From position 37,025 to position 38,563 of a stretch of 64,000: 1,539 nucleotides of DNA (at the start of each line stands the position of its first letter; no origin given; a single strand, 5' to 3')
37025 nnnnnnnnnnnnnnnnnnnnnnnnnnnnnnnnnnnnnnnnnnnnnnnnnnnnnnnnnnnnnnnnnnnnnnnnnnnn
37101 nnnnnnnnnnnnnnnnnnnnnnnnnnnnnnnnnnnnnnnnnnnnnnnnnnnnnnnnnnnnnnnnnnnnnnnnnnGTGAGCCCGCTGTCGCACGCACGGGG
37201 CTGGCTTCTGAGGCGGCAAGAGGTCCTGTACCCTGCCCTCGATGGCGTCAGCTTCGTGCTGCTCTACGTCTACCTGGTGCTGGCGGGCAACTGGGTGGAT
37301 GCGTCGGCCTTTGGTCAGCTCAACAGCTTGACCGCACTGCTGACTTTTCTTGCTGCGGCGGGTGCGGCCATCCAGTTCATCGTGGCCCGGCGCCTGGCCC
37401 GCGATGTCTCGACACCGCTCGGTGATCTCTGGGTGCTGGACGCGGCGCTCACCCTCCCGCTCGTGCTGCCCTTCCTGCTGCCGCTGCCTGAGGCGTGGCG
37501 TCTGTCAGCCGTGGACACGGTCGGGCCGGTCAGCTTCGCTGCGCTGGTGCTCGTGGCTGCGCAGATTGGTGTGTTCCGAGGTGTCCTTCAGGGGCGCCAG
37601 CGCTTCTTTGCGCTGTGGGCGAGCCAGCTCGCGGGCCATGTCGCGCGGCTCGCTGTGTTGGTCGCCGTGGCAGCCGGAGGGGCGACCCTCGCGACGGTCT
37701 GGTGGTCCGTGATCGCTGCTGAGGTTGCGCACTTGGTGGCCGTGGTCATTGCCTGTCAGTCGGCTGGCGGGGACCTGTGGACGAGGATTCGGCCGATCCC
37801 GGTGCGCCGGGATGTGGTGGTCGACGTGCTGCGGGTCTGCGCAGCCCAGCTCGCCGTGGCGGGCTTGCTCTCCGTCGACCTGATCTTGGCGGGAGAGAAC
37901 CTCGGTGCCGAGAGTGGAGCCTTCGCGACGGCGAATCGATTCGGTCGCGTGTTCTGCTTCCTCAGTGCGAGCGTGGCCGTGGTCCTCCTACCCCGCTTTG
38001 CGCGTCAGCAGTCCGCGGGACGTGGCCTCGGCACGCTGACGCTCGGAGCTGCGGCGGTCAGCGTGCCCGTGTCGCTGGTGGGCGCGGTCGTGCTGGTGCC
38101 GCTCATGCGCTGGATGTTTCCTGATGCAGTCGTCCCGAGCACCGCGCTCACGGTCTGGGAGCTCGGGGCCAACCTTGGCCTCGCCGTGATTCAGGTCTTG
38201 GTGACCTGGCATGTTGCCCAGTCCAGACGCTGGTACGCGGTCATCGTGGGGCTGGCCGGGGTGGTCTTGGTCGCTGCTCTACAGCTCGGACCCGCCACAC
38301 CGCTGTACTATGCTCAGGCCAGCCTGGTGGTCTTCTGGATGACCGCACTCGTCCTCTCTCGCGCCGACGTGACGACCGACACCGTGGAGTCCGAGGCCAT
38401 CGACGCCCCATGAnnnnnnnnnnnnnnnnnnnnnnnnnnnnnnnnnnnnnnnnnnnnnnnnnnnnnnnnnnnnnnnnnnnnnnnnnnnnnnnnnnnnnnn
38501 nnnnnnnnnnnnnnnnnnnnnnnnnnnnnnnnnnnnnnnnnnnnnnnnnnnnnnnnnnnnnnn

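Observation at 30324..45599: Hybrid envelope-glycan locus: translationally coupled manA-GT4-GT2-TPR/barrel-flippase-giant GT-C operon with beta-helix, methyltransferase and Ppm-like GT2 satellites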

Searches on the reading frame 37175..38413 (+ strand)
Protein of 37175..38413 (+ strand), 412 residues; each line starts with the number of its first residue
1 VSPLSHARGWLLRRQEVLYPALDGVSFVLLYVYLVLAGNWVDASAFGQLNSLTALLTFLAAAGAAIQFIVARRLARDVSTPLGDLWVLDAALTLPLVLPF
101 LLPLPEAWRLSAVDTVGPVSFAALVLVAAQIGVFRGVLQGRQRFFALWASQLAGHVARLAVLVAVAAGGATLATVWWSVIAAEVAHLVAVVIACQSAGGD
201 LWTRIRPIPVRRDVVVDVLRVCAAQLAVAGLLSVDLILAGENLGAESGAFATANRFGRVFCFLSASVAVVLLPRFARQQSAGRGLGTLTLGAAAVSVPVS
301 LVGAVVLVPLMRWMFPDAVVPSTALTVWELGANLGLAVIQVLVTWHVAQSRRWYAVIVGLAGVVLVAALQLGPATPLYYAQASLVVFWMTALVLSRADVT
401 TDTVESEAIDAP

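Call 5: search_protein_families(library=pfam, proteins=[window:37175-38413:+], max_evalue=0.01)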
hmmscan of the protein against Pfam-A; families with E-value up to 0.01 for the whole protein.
window:37175-38413:+ (412 aa): 1 family
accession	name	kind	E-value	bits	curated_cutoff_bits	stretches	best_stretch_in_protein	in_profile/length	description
PF01943.22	Polysacc_synt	-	0.0006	19.8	28.2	1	25-277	14-272/274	Polysaccharide biosynthesis protein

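Call 6: search_protein_families(library=ncbifam, proteins=[window:37175-38413:+], max_evalue=0.01)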
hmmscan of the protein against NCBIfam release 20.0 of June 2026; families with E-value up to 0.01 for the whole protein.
window:37175-38413:+ (412 aa): 0 families

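Call 67: search_solved_structures(query=A5, max_evalue=10)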
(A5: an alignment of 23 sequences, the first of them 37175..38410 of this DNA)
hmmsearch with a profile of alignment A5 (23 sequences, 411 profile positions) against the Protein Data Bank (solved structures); distinct sequences matched with E-value up to 10: 2.
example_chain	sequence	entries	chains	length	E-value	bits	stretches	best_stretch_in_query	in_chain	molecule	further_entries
3gwj_A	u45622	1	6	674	1.6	10.5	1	9-46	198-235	Arylphorin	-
7b5h_AN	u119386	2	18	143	2.8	9.7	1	129-166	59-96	All3324 protein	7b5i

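Call 68: search_protein_families(library=pfam, alignment_id=A5, max_evalue=0.01)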
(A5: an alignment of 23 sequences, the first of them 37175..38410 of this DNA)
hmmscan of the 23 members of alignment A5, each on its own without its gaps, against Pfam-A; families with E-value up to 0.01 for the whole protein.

A. member 1, window:37175-38410:+ (412 aa): 1 family
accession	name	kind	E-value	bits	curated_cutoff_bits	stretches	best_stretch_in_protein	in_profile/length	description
PF01943.22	Polysacc_synt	-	0.0006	19.8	28.2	1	25-277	14-272/274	Polysaccharide biosynthesis protein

B. families by the number of members that match (of 23 scanned): 2 families
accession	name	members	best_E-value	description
PF01943.22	Polysacc_synt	16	7.4e-15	Polysaccharide biosynthesis protein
PF13440.11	Polysacc_synt_3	2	5.5e-09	Polysaccharide biosynthesis protein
